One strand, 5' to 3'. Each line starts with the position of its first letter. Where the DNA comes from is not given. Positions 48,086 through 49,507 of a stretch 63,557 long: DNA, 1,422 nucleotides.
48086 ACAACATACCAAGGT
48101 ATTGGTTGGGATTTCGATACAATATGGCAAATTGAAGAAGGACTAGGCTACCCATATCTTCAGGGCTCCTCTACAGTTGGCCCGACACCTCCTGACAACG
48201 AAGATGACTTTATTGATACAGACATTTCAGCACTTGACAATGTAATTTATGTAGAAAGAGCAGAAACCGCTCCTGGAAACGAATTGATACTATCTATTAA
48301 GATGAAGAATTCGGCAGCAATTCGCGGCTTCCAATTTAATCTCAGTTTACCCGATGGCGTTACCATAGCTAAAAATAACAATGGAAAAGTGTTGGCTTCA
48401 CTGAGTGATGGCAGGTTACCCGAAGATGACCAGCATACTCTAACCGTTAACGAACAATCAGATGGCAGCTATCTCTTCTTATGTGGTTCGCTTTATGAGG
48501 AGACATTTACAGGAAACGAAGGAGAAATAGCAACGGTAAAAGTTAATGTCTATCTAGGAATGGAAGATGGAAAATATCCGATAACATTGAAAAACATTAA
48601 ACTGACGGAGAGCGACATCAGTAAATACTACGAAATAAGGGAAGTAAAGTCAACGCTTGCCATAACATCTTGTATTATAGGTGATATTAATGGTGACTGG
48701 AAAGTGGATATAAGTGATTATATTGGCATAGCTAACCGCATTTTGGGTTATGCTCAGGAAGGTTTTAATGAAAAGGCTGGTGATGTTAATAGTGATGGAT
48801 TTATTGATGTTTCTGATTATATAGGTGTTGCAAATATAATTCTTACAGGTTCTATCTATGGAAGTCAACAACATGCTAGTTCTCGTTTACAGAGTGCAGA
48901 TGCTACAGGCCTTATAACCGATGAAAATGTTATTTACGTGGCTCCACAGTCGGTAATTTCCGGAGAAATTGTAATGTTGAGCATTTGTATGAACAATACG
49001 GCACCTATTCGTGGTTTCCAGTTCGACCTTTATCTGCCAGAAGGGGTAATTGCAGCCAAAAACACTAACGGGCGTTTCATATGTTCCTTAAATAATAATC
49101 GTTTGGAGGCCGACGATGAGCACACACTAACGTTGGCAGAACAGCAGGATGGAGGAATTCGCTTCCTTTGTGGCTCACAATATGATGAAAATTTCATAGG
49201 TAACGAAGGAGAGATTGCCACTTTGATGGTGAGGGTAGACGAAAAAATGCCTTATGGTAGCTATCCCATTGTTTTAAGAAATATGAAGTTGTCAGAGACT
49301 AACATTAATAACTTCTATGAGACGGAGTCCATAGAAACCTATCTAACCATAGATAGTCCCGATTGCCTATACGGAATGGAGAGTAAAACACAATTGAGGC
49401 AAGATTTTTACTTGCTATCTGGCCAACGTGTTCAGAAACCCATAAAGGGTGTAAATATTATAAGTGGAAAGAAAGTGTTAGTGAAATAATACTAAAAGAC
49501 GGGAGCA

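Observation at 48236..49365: Cohesin-dockerin-cohesin cassette on a T9SS-anchored GLUG protein: candidate non-cellulosomal surface assembly system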

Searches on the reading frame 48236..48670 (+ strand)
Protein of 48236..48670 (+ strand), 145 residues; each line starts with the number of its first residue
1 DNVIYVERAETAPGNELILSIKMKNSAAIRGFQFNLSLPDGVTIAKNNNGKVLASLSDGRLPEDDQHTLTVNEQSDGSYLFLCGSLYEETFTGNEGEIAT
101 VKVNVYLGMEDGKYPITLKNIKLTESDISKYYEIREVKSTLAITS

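Call 6: search_protein_families(library=pfam, proteins=[window:48236-48670:+], max_evalue=10)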
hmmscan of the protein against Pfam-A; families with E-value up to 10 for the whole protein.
seq(145 aa): 1 family
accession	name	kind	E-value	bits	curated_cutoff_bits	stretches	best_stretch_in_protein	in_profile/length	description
PF00963.24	Cohesin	-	0.0078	16.9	24.1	1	6-121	5-117/139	Cohesin domain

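Call 8: search_solved_structures(query=window:48236-48670:+, max_evalue=10, show_alignments=2)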
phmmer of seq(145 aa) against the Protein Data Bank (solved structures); distinct sequences matched with E-value up to 10: 2.
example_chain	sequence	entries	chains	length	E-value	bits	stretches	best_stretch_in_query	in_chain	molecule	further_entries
8vur_H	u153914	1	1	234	0.058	16.4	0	77-138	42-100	003-102 Heavy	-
4eh1_A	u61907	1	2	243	1.8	11.6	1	45-96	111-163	Flavohemoprotein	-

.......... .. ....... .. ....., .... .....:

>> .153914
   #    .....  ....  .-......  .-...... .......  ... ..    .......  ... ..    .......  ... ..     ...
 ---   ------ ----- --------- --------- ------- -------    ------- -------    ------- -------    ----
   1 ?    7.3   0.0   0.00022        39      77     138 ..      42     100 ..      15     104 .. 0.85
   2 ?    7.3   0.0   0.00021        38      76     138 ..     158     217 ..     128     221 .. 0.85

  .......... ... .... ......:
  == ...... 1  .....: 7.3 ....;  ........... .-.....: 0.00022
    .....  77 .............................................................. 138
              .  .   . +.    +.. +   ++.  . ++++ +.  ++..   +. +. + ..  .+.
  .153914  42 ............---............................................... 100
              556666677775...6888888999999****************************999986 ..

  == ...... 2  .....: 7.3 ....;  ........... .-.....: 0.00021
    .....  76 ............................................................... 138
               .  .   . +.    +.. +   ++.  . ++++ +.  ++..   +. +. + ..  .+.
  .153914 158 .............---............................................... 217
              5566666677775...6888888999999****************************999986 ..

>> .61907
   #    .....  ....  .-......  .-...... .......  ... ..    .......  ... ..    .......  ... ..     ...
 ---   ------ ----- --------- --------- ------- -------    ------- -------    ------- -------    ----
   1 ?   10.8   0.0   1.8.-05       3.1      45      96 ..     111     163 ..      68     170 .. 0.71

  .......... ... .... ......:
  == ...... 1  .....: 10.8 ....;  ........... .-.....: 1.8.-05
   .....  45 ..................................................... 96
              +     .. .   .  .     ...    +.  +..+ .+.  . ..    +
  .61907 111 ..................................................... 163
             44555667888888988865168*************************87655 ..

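Call 43: search_solved_structures(query=A2, max_evalue=10, show_alignments=2)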
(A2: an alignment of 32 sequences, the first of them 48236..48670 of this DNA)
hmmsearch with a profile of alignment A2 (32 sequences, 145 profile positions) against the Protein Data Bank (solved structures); distinct sequences matched with E-value up to 10: 6.
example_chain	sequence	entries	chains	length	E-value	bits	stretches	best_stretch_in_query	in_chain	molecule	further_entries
5n5p_A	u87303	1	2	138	1.9e-05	27.3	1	92-131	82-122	Putative cellulosomal scaffoldin protein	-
1eap_B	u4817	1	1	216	0.15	14.7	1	46-116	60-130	IGG2B-KAPPA 17E8 FAB (HEAVY CHAIN)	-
3l8q_A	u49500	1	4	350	0.86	12.2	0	4-38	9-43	Cellulosomal scaffoldin adaptor protein B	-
5ks8_C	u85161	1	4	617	1.6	11.3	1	92-128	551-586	Pyruvate carboxylase subunit beta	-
4etq_H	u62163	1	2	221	1.9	11.1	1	47-116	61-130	anti-vaccinia D8L antigen murine monoclonal IgG2a antibody LA5, heavy chain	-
4ebq_H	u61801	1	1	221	1.9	11.1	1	47-116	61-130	anti-Vaccinia D8L antigen monoclonal IgG2a antibody LA5, heavy chain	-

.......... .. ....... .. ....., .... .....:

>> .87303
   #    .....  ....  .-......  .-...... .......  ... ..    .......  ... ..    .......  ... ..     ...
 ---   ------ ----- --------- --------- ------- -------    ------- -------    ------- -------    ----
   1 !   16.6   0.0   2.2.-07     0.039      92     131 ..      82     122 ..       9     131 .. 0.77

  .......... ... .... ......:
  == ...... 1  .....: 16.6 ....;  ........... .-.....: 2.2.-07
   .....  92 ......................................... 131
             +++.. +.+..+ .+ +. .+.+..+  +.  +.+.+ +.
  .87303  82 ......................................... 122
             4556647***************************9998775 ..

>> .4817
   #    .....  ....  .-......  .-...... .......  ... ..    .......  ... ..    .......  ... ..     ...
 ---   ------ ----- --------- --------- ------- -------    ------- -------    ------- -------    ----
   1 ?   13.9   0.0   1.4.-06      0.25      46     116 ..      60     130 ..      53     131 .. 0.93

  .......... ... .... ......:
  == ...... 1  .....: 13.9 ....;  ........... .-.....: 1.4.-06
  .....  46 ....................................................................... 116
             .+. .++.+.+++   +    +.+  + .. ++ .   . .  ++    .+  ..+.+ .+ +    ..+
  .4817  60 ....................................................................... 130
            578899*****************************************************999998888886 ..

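Call 54: predict_structure(alignment_id=A2)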
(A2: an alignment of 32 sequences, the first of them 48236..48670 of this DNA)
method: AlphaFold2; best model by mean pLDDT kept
length: 145 residues; sequences in the alignment: 32
mean_pLDDT: 97.3   pTM: 0.89
mean pLDDT of the five models: 97.3, 97.1, 97.0, 96.9, 96.7
residues with pLDDT >= 90: 144; 70-90: 1; 50-70: 0; < 50: 0
segments of 3 or more residues with pLDDT < 50: none
pLDDT, mean of each block of 10 residues (from residue 1): 97 98 98 98 97 97 96 97 95 98 98 98 97 98 96
secondary structure, 60 per line:
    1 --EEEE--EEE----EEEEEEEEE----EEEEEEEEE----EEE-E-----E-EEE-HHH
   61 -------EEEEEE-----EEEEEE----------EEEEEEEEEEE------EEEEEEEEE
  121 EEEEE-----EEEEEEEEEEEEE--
elements in order: E3-6 E9-11 E16-24 E29-37 E42-44 E54-56 E68-73 E79-84 E95-105 E112-125 E131-143

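Call 56: fold_search(model_id=the predicted structure, library=pdb)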
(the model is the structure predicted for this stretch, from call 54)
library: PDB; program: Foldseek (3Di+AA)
matches with E <= 10: 1995; with E <= 0.001: 106
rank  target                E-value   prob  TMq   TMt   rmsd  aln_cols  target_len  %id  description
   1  6kgf_C                1.5e-07  1.00  0.76  0.75   3.3       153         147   10  Crystal structure of CaDoc0917(R16D)-CaCohA2 complex at pH 8.2 (released 2020-07-08)
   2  6kgc_A                1.6e-07  1.00  0.76  0.77   3.2       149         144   11  Crystal structure of CaDoc0917(R49D)-CaCohA2 complex at pH 5.4 (released 2020-07-08)
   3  6kgf_A                1.8e-07  1.00  0.77  0.78   3.1       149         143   11  Crystal structure of CaDoc0917(R16D)-CaCohA2 complex at pH 8.2 (released 2020-07-08)
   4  5n5p_A                2.0e-07  1.00  0.68  0.71   3.2       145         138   19  Crystal structure of Ruminococcus flavefaciens' type III complex containing the fifth cohesin from scaffoldin B and th (released 2018-02-28)
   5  4dh2_C                2.1e-07  1.00  0.68  0.64   4.0       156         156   15  Crystal structure of Coh-OlpC(Cthe_0452)-Doc435(Cthe_0435) complex: A novel type I Cohesin-Dockerin complex from Clost (released 2012-11-28)
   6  5n5p_C                2.4e-07  1.00  0.69  0.72   3.2       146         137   18  Crystal structure of Ruminococcus flavefaciens' type III complex containing the fifth cohesin from scaffoldin B and th (released 2018-02-28)
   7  6kgd_A                3.0e-07  1.00  0.77  0.76   3.1       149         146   11  Crystal structure of CaDoc0917(R49D)-CaCohA2 complex at pH 8.0 (released 2020-07-08)
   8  6kge_A                3.3e-07  1.00  0.77  0.78   3.1       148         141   11  Crystal structure of CaDoc0917(R16D)-CaCohA2 complex at pH 5.5 (released 2020-07-08)
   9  3kcp_A                3.9e-07  1.00  0.72  0.37   3.4       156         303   15  Crystal structure of interacting Clostridium thermocellum multimodular components (released 2010-02-09)
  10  4dh2_A                3.9e-07  1.00  0.69  0.64   3.9       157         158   15  Crystal structure of Coh-OlpC(Cthe_0452)-Doc435(Cthe_0435) complex: A novel type I Cohesin-Dockerin complex from Clost (released 2012-11-28)
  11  3ul4_A                5.9e-07  1.00  0.77  0.78   2.9       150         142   15  Crystal structure of Coh-OlpA(Cthe_3080)-Doc918(Cthe_0918) complex: A novel type I Cohesin-Dockerin complex from Clost (released 2012-11-28)
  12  5nrm_A                5.9e-07  1.00  0.78  0.80   2.7       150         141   12  Crystal structure of the sixth cohesin from Acetivibrio cellulolyticus' scaffoldin B in complex with Cel5 dockerin S51 (released 2018-01-31)
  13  4fl4_C                6.9e-07  1.00  0.78  0.39   2.9       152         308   16  Scaffoldin conformation and dynamics revealed by a ternary complex from the Clostridium thermocellum cellulosome (released 2012-06-27)
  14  4ums                  6.9e-07  1.00  0.70  0.67   3.8       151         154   14  The crystal structure of the seventh ScaB type I cohesin from Pseudobacteroides cellulosolvens (released 2015-05-06)
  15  2vo8                  8.1e-07  1.00  0.71  0.76   3.1       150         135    7  Cohesin module from Clostridium perfringens ATCC13124 family 33 glycoside hydrolase. (released 2008-09-02)
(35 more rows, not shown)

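Call 76: search_protein_representatives(alignment_id=A2)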
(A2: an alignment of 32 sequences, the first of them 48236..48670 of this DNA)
Query: 32 sequences, 145 profile positions. Proteins with E-value up to 0.001 (for the whole library): 6166; up to 1e-10: 3622; up to 1e-30: 822. The best 150 are listed.
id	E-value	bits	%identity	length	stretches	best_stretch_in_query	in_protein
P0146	1.8e-165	559.3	-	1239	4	1-144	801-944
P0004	8.9e-153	518.1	-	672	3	1-144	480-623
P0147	3.7e-150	509.6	-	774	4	1-144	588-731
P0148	1.1e-148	504.9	-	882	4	1-144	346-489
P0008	5.8e-147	499.3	-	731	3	1-144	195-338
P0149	7.7e-143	485.9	-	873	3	1-144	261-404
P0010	2.0e-142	484.6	-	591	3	1-144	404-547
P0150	1.5e-138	472.0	-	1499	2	1-144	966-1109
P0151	2.7e-138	471.2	-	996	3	1-144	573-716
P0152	2.0e-137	468.4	-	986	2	1-144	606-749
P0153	2.6e-137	468.0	-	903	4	1-144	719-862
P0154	7.7e-137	466.5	-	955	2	2-143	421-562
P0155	3.6e-135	461.1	-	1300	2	1-144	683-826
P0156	4.5e-135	460.7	-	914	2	1-144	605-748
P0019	4.0e-134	457.7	-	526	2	2-144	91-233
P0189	1.1e-82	290.8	-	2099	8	2-127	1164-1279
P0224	4.5e-70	249.9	-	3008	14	2-105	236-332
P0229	5.6e-69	246.4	-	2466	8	1-124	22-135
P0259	2.3e-64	231.4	-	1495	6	1-124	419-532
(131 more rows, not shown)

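Call 78: search_protein_families(library=pfam, proteins=[P0224, P0189, P0229, P0259], max_evalue=0.001)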
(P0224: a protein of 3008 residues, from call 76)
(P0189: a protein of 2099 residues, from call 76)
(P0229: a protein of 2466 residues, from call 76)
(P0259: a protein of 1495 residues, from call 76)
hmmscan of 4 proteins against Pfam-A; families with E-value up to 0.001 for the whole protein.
P0224 (3008 aa): 10 families
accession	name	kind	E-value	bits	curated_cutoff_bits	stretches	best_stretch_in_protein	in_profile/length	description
PF13620.12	CarboxypepD_reg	-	3.9e-69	229.5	32.3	7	807-873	4-81/82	Carboxypeptidase regulatory-like domain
PF13715.12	CarbopepD_reg_2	-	7.3e-27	93.7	32.2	1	808-873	5-76/88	CarboxypepD_reg-like domain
PF17210.9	SdrD_B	-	2.2e-15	57.2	29.7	0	810-857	17-74/112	SdrD B-like domain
PF08308.17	PEGA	-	3.1e-14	53.1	20.8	0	831-874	24-68/71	PEGA domain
PF18962.6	Por_Secre_tail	-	3e-11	43.9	27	1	2934-3004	1-74/75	Secretion system C-terminal sorting domain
PF23033.1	DUF7034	-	1e-10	42.2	27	0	2337-2408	8-81/119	Domain of unknown function (DUF7034)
PF09430.16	EMC7_beta-sandw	-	1.1e-05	26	26.6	0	2524-2575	23-76/122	ER membrane protein complex subunit 7, beta-sandwich domain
PF17802.7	SpaA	-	0.00011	22.7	23.1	0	805-873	19-87/91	Prealbumin-like fold domain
PF02369.22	Big_1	-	0.00044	20.7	34.9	0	2278-2309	12-43/93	Bacterial Ig-like domain (group 1)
PF22904.2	NOMO1-like_2nd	-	0.00094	19.7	27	0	2094-2142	38-88/90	BOS complex subunit NOMO1-like, second beta sandwich domain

P0189 (2099 aa): 6 families
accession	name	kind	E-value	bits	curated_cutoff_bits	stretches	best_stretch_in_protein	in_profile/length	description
PF18998.6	Flg_new_2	-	2e-184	598.4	23.6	12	458-526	2-72/73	Divergent InlB B-repeat domain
PF00963.24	Cohesin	-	1.9e-32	112.8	24.1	6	1165-1294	2-139/139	Cohesin domain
PF09479.16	Flg_new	-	4.2e-27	94.5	27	0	466-521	9-64/65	Listeria-Bacteroides repeat domain (List_Bact_rpt)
PF18962.6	Por_Secre_tail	-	3.1e-12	47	27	1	2028-2097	1-74/75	Secretion system C-terminal sorting domain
PF16820.11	PKD_3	-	4.8e-11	42.8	26.3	0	495-514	36-55/68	PKD-like domain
PF24328.1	DUF7498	-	1.2e-06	29.5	27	0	1463-1487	56-80/97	Domain of unknown function (DUF7498)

P0229 (2466 aa): 3 families
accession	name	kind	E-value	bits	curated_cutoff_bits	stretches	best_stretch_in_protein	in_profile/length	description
PF18998.6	Flg_new_2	-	3.3e-228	738.7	23.6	17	238-304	2-70/73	Divergent InlB B-repeat domain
PF16820.11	PKD_3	-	3.1e-24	85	26.3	0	2279-2310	36-67/68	PKD-like domain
PF18962.6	Por_Secre_tail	-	6.7e-08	33.2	27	1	2396-2464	1-74/75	Secretion system C-terminal sorting domain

P0259 (1495 aa): 5 families
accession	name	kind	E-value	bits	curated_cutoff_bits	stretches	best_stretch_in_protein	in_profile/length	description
PF18998.6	Flg_new_2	-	2.5e-92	303.4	23.6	7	561-627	2-70/73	Divergent InlB B-repeat domain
PF00963.24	Cohesin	-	2.1e-48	164.5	24.1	4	636-764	3-139/139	Cohesin domain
PF16820.11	PKD_3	-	9.6e-11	41.8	26.3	0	1307-1337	35-65/68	PKD-like domain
PF09479.16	Flg_new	-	6.8e-09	36.2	27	0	344-410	1-64/65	Listeria-Bacteroides repeat domain (List_Bact_rpt)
PF18962.6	Por_Secre_tail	-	1.8e-08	35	27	1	1424-1493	1-74/75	Secretion system C-terminal sorting domain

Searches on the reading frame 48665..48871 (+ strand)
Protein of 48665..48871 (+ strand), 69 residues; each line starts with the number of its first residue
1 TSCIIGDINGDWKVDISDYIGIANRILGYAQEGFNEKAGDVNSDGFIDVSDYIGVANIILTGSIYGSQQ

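Call 6: search_protein_families(library=pfam, proteins=[window:48671-48862:+], max_evalue=10)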
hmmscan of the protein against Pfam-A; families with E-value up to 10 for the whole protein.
seq(64 aa): 4 families
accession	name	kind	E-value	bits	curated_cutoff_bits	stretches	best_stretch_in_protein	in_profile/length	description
PF00404.24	Dockerin_1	-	1.1e-08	35.6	22.9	1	4-57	2-56/57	Dockerin type I domain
PF14061.12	Mtf2_C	-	0.02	15.5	27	1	9-25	4-20/48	Polycomb-like MTF2 factor 2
PF13202.12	EF-hand_5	-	0.088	12.8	25.9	1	36-49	7-20/25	EF hand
PF00036.39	EF-hand_1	-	0.16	12.1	25.4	1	38-51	10-23/29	EF hand domain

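Call 71: find_homologous_proteins(query=window:48665-48871:+, max_evalue=0.001)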
Query seq(69 aa) (69 aa): 25 proteins with E <= 0.001 among 27 candidates.
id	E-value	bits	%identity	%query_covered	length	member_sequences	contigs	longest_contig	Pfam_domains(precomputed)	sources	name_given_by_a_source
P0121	5.2e-23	98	73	96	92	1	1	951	PF00404.25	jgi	-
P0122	2.5e-22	96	76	96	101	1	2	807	PF00404.25,PF13202.13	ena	-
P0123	2.6e-22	96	76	96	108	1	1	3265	PF00404.25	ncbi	-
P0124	8.9e-22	94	75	93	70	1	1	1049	PF00404.25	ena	-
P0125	2.4e-21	93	67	96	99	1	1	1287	PF00404.25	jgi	jgi:hypothetical protein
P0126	2.9e-21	93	73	93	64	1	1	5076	PF00404.25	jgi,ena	jgi:hypothetical protein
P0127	3.0e-21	93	73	93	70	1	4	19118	PF00404.25,PF13202.13,PF00036.39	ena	-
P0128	5.7e-21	92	77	90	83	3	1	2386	PF00404.25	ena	-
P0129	7.2e-21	91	73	91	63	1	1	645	PF00404.25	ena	-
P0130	1.1e-20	91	74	96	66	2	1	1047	PF00404.25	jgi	jgi:hypothetical protein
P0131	5.1e-20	89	73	96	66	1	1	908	PF00404.25,PF00036.39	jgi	jgi:hypothetical protein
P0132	3.2e-19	86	70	96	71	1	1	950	PF00404.25,PF13202.13,PF00036.39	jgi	jgi:hypothetical protein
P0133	5.7e-19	85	66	97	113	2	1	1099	PF00404.25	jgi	jgi:hypothetical protein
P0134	1.0e-16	78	74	78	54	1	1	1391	PF00404.25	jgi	jgi:hypothetical protein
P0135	7.3e-16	76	69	84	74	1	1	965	PF00404.25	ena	-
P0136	1.7e-14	71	69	78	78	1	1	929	PF00404.25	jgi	jgi:hypothetical protein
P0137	3.2e-14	70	69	75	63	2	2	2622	PF00404.25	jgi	jgi:hypothetical protein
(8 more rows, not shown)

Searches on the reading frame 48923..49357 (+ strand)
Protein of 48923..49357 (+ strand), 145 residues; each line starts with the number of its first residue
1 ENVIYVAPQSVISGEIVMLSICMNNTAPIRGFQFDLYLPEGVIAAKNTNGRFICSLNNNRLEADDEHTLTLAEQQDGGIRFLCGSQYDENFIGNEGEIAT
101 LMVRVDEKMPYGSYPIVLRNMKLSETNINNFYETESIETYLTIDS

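Call 6: search_protein_families(library=pfam, proteins=[window:48923-49357:+], max_evalue=10)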
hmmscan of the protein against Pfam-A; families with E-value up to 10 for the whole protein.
seq(145 aa): 3 families
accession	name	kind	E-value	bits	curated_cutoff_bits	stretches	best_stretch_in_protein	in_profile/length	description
PF00963.24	Cohesin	-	0.024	15.3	24.1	1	14-121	13-117/139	Cohesin domain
PF06268.19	Fascin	-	0.094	13.3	23.1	1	29-66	61-98/108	Fascin domain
PF00114.24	Pilin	-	0.13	13.7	22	1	44-92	53-103/108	Pilin (bacterial filament)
